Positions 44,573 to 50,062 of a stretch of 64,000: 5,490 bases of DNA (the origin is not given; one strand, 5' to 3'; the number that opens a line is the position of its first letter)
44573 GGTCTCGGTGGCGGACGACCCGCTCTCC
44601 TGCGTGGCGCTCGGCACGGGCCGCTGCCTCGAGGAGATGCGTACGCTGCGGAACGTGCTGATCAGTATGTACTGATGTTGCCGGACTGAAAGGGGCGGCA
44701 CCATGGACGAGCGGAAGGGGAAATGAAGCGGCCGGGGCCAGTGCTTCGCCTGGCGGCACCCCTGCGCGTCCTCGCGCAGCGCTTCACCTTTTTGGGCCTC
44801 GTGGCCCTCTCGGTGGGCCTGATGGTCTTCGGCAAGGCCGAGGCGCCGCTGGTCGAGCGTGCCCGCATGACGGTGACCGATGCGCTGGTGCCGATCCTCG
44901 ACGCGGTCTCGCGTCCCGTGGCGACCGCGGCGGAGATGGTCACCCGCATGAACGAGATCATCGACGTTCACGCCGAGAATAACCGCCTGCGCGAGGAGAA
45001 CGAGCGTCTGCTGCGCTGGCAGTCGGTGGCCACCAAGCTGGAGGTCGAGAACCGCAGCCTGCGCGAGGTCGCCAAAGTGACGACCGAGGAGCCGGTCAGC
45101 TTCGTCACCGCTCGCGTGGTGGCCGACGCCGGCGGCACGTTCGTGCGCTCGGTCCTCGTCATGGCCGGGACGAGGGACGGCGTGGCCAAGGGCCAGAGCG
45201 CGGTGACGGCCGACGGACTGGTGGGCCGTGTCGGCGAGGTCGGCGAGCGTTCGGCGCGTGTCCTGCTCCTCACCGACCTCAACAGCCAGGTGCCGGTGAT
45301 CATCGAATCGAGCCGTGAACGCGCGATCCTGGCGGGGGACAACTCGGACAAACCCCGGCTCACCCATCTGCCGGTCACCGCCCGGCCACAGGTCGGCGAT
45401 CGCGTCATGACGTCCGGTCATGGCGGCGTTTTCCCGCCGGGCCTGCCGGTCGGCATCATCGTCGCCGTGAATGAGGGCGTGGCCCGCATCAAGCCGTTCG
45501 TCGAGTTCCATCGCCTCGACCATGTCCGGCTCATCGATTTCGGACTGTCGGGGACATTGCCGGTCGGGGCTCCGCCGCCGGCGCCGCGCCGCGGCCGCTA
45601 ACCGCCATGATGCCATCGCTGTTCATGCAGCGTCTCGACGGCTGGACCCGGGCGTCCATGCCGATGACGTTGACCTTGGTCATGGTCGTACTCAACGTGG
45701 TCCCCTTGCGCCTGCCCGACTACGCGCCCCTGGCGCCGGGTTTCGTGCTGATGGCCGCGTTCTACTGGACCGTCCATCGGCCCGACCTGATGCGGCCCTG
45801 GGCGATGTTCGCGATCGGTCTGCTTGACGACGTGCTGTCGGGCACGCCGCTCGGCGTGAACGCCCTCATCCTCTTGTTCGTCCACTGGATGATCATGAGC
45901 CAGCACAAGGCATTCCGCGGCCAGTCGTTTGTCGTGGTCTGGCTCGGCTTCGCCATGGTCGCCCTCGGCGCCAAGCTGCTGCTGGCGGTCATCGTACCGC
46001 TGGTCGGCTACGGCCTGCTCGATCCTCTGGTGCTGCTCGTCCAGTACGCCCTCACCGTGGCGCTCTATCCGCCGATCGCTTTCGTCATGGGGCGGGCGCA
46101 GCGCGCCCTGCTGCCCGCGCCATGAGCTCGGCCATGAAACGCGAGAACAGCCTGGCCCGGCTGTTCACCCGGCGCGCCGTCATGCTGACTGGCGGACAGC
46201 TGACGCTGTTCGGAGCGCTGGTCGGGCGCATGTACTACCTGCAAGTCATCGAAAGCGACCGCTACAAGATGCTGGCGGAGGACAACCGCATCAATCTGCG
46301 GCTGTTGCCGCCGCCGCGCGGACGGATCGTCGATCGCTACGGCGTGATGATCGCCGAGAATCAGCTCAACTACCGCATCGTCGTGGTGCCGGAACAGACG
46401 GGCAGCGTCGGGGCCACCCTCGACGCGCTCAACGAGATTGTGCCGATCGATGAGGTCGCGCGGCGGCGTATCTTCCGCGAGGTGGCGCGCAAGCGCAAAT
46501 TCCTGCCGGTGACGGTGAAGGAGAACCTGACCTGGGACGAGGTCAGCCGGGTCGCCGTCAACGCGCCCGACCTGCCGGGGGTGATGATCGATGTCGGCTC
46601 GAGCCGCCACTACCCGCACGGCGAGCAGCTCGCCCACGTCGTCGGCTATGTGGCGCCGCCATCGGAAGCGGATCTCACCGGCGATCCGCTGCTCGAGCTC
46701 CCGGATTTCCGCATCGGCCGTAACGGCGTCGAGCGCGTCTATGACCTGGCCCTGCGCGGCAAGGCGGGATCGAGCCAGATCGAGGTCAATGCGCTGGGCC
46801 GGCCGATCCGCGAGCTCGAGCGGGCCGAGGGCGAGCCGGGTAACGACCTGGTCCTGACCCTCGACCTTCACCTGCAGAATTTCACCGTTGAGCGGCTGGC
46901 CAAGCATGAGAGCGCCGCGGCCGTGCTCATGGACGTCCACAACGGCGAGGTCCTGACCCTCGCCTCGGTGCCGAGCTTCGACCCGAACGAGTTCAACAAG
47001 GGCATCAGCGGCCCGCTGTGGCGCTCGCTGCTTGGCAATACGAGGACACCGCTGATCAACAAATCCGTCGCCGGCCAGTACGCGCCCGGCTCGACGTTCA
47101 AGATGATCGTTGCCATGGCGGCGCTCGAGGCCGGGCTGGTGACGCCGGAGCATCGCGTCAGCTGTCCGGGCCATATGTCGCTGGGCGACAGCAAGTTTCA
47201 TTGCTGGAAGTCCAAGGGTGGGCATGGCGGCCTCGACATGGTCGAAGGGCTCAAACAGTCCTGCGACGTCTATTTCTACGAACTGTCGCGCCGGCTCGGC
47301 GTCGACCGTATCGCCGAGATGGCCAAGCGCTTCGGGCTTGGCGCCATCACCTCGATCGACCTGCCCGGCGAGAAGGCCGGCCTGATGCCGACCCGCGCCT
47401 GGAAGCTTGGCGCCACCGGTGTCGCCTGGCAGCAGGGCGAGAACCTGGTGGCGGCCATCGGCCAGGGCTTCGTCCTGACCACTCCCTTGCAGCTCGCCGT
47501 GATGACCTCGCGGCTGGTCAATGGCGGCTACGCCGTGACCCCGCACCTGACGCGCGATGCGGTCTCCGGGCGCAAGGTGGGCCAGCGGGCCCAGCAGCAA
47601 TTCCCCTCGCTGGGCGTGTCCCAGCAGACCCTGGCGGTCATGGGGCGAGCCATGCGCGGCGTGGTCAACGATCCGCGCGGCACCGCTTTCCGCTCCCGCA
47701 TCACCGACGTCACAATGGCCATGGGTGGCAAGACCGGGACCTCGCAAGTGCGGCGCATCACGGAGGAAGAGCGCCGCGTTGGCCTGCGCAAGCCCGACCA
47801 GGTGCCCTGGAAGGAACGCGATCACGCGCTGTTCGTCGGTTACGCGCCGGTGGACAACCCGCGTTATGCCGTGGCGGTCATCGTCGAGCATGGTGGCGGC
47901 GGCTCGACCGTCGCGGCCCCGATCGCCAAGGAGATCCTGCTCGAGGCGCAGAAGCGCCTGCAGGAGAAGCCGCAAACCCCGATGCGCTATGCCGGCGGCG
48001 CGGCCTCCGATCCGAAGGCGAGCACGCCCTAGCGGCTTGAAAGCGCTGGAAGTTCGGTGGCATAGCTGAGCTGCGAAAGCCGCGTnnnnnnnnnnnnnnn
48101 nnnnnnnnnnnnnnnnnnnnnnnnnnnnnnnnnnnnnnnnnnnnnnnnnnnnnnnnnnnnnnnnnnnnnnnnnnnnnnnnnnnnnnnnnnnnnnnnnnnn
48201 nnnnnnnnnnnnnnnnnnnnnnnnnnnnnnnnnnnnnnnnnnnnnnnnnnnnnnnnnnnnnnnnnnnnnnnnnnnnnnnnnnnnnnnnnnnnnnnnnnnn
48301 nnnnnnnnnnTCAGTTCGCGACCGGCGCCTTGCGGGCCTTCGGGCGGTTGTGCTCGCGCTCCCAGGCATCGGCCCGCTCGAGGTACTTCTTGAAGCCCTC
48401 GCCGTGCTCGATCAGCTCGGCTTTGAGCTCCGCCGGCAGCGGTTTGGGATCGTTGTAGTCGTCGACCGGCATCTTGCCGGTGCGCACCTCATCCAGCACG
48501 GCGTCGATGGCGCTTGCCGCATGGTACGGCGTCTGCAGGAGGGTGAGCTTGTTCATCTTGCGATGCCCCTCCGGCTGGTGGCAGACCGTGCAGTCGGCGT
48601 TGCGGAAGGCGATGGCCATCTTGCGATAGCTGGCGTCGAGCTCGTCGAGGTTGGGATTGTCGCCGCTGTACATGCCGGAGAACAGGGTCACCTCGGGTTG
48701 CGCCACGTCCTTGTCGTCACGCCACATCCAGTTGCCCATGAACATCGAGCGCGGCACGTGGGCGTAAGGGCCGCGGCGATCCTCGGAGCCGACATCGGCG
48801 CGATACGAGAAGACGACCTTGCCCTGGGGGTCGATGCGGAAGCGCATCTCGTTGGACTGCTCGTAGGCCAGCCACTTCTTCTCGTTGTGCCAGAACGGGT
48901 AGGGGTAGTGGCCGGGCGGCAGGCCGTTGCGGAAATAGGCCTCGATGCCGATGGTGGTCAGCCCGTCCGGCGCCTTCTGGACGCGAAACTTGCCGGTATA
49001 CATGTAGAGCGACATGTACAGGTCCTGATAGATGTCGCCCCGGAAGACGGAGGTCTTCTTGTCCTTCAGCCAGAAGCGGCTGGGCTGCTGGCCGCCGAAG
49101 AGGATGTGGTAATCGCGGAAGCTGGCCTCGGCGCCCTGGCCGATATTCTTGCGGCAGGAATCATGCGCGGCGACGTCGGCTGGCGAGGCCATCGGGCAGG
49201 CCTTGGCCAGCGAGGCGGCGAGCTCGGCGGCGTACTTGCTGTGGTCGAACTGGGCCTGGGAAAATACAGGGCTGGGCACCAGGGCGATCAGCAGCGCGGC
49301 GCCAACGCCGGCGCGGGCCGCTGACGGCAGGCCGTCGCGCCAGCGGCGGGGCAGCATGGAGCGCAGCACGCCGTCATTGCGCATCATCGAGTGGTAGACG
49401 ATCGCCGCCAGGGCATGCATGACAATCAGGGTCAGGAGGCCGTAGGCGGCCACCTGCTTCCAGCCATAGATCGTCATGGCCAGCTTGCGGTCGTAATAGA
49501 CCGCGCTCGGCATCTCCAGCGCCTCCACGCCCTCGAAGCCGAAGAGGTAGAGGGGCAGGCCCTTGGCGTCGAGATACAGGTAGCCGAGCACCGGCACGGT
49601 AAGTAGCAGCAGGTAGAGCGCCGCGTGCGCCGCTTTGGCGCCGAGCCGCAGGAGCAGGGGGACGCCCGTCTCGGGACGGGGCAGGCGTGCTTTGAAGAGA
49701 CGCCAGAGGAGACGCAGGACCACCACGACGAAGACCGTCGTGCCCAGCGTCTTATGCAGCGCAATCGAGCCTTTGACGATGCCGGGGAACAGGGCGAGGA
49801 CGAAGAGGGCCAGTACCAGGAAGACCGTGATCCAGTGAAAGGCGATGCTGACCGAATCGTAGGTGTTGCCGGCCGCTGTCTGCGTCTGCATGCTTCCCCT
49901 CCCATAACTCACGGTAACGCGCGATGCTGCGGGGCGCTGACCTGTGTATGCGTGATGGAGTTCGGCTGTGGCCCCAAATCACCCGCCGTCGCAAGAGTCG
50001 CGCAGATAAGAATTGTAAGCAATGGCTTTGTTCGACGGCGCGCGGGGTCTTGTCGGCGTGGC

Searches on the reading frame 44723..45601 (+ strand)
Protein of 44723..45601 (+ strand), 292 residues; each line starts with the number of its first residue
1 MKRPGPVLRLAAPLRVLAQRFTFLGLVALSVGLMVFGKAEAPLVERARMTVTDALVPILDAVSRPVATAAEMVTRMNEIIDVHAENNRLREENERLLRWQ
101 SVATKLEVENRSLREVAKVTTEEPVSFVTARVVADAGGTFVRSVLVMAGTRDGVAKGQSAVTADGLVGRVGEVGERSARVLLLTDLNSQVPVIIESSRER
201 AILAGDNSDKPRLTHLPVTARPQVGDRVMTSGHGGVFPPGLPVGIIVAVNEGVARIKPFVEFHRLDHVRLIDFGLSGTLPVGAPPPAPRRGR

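Call 64: search_protein_families(library=pfam, proteins=[window:44723-45601:+], max_evalue=0.00001)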
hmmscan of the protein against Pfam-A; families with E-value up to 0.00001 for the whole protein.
window:44723-45601:+ (292 aa): 1 family
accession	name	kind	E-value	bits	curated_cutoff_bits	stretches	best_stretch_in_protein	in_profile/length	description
PF04085.20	MreC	-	2.6e-36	125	28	1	132-271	1-146/147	Rod shape-determining protein MreC, barrel core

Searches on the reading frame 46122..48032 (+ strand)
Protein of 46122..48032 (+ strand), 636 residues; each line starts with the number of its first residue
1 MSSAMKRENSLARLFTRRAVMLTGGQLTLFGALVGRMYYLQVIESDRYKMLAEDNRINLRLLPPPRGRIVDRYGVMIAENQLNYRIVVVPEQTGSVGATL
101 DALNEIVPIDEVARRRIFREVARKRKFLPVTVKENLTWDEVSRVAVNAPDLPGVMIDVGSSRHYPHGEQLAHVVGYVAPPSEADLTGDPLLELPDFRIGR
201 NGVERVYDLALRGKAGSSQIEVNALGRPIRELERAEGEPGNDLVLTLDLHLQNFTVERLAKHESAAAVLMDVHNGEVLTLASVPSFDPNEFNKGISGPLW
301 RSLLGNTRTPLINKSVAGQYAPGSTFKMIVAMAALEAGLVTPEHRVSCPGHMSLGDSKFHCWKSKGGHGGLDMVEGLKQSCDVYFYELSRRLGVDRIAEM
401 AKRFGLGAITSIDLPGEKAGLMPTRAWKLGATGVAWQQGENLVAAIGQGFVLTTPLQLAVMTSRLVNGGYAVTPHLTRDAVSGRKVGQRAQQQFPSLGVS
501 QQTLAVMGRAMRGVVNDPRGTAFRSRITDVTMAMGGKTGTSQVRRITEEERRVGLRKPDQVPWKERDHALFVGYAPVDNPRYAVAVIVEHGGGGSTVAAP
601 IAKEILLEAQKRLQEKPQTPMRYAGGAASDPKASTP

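Call 64: search_protein_families(library=pfam, proteins=[window:46122-48032:+], max_evalue=0.00001)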
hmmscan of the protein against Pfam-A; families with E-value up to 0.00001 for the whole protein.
window:46122-48032:+ (636 aa): 2 families
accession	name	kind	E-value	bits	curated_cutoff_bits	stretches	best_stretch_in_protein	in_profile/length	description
PF00905.27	Transpeptidase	-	2.2e-70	237.7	22.1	1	266-606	2-298/299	Penicillin binding protein transpeptidase domain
PF03717.20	PBP_dimer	-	1e-40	140.5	24.4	1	63-232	3-179/180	Penicillin-binding Protein dimerisation domain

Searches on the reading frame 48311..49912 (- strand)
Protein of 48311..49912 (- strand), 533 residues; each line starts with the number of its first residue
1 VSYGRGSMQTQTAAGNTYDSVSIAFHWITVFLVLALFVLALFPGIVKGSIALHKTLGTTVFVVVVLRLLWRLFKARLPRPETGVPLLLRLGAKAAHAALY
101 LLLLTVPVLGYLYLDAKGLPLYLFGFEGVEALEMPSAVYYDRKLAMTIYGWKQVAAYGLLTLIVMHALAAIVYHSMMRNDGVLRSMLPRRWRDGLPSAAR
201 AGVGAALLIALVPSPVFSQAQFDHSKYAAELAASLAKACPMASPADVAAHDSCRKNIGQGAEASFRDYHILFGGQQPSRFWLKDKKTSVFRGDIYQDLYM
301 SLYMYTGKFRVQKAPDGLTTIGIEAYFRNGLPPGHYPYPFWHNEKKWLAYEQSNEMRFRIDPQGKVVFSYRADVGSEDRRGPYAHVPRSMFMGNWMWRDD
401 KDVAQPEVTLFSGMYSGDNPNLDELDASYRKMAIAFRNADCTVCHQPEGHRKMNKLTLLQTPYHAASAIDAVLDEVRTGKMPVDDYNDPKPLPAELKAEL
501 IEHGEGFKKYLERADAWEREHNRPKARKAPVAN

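Call 64: search_protein_families(library=pfam, proteins=[window:48311-49912:-], max_evalue=0.00001)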
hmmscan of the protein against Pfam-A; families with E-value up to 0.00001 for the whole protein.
window:48311-49912:- (533 aa): 1 family
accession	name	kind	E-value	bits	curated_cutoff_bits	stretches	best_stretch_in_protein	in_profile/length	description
PF01292.26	Ni_hydr_CYTB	-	7.4e-22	78.4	30.1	1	18-188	2-178/179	Prokaryotic cytochrome b561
